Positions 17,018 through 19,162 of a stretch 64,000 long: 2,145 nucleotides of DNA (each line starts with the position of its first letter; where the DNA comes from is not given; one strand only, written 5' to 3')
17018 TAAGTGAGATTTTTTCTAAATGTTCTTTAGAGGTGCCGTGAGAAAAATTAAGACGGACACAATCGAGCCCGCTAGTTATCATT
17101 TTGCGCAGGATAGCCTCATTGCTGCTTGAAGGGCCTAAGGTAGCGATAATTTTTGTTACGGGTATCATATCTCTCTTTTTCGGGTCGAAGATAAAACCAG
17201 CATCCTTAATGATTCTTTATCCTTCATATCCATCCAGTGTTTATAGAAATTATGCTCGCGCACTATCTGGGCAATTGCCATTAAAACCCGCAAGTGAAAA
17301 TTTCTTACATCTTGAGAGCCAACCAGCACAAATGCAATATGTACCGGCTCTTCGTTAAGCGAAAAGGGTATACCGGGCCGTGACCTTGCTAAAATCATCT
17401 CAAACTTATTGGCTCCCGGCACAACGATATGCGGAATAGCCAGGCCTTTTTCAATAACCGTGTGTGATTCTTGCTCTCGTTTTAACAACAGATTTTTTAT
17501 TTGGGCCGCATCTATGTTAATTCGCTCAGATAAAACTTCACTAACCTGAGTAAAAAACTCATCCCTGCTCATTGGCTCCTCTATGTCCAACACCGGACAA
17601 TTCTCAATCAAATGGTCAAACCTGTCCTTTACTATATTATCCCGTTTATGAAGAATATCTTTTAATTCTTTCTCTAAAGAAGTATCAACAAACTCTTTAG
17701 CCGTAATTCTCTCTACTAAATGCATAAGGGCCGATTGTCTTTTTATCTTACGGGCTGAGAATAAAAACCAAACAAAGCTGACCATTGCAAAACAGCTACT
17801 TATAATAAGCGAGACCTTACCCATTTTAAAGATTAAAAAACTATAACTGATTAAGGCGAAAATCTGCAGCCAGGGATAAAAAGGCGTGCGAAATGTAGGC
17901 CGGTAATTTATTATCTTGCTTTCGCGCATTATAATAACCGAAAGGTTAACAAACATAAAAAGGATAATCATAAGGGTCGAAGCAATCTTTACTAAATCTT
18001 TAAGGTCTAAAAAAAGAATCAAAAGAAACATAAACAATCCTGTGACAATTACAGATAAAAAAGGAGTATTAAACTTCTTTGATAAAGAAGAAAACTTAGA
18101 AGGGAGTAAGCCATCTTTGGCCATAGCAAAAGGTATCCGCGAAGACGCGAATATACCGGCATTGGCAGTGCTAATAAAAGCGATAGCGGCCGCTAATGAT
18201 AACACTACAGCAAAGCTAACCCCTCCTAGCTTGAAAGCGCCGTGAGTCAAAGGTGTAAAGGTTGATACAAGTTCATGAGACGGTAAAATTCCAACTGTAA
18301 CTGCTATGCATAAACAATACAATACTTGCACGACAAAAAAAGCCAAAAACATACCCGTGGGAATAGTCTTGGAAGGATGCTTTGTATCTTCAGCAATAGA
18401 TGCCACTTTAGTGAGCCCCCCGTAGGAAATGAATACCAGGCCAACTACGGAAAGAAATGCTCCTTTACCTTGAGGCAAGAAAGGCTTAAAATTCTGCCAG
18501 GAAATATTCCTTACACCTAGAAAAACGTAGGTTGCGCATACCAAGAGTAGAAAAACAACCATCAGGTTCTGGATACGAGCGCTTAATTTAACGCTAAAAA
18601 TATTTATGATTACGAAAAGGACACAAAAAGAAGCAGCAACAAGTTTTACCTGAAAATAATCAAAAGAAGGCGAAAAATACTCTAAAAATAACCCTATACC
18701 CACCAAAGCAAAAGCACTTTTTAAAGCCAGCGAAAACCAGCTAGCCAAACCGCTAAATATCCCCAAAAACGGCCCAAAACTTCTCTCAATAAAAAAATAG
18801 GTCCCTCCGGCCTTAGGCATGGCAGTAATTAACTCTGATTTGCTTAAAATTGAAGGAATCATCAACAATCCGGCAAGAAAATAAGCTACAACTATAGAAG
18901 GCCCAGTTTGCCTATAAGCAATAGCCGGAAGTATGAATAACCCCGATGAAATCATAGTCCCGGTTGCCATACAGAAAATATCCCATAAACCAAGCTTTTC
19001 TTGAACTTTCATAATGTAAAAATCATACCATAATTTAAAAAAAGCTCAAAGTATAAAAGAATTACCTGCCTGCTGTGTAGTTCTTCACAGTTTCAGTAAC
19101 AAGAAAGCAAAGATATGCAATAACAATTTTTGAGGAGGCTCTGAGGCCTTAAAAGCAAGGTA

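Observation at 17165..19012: APC-family permease fused to a PTS EIIA type-2 (EIIA-Ntr-like) domain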

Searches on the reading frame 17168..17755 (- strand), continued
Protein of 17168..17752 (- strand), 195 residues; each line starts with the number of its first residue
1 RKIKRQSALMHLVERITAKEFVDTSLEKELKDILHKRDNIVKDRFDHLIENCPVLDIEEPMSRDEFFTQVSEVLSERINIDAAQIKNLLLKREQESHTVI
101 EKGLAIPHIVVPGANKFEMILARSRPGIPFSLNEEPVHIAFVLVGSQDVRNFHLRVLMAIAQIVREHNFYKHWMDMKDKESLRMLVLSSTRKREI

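Call 63: list_cluster_members(proteins=[P0188, P0189, P0216, P0240, P0160])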
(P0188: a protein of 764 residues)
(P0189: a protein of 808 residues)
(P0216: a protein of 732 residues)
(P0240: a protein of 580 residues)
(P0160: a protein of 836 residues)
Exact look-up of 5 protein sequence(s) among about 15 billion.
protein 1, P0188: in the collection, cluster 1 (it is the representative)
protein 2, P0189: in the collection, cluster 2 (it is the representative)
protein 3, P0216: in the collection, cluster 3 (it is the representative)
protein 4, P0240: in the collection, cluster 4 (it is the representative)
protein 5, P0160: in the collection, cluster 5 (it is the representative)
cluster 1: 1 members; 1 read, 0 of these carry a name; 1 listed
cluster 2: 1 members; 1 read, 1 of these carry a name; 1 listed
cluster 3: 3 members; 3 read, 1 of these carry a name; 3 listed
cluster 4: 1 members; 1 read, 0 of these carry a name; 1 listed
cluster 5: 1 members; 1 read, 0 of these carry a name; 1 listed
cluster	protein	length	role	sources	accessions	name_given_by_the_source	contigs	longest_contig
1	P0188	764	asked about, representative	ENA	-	-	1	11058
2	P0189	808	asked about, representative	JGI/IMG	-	magnesium-transporting ATPase (P-type)/mannitol/fructose-specific phosphotransferase ...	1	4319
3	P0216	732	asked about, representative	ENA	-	-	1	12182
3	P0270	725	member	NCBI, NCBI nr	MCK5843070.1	MAG: F0F1 ATP synthase subunit alpha, partial [Victivallales bacterium] | F0F1 ATP synthase subunit alpha [Victivallales bacterium]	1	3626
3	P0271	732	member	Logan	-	-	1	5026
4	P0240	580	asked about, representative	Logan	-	-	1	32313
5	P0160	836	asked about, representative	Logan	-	-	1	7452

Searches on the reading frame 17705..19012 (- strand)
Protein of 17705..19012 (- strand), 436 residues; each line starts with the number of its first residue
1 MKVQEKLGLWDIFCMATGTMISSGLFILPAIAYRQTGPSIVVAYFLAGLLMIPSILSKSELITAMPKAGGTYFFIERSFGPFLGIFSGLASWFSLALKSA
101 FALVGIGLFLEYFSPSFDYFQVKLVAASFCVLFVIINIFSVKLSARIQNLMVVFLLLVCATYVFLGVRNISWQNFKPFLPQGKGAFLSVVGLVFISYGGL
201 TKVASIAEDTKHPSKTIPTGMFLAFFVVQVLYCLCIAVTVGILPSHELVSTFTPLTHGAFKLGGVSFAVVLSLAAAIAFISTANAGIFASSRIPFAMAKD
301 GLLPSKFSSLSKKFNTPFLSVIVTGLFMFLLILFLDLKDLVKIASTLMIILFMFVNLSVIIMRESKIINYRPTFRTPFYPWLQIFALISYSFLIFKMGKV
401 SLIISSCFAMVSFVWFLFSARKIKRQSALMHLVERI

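Call 24: search_solved_structures(query=window:17705-19012:-, max_evalue=0.00001)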
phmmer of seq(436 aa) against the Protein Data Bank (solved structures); distinct sequences matched with E-value up to 0.00001: 64 (the best 60 are shown).
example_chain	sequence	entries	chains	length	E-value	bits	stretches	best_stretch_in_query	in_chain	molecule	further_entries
5oqt_A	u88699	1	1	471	1.7e-31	113.3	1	3-423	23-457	Amino acid transporter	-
6f34_A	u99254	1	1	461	2.2e-31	113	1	3-422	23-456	Amino acid transporter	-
9sqh_A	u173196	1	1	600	6.8e-30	108.1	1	4-363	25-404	Cationic amino acid transporter 4, vacuolar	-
7ccs_B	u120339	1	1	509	8.6e-30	107.7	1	4-394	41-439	Consensus mutated Anionic Amino Acid Transporter Light Chain, Xc- System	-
9hjk_A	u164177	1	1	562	8.9e-30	107.7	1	4-363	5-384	Cationic amino acid transporter 4, vacuolar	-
3gi8_C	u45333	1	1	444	1.6e-23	87.1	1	4-391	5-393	Uncharacterized protein MJ0609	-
3gi9_C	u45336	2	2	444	1.8e-23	86.9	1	4-391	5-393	Uncharacterized protein MJ0609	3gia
6f2g_A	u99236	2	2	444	4.4e-22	82.3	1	14-397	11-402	Putative amino acid/polyamine transport protein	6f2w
9h76_A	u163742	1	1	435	4.9e-22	82.2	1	14-397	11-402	Putative amino acid/polyamine transport protein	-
7p9u_B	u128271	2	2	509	1.6e-21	80.5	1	13-394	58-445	Cystine/glutamate transporter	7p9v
7epz_B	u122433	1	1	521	1.7e-21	80.4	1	13-394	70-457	Cystine/glutamate transporter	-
3ncy_A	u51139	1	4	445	1.6e-20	77.2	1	5-331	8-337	AdiC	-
3l1l_A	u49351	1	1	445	2.1e-20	76.8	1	5-333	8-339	Arginine/agmatine antiporter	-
3lrb_A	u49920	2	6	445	2.2e-20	76.7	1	5-333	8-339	Arginine/agmatine antiporter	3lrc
5j4i_A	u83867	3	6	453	2.2e-20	76.7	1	5-333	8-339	Arginine/agmatine antiporter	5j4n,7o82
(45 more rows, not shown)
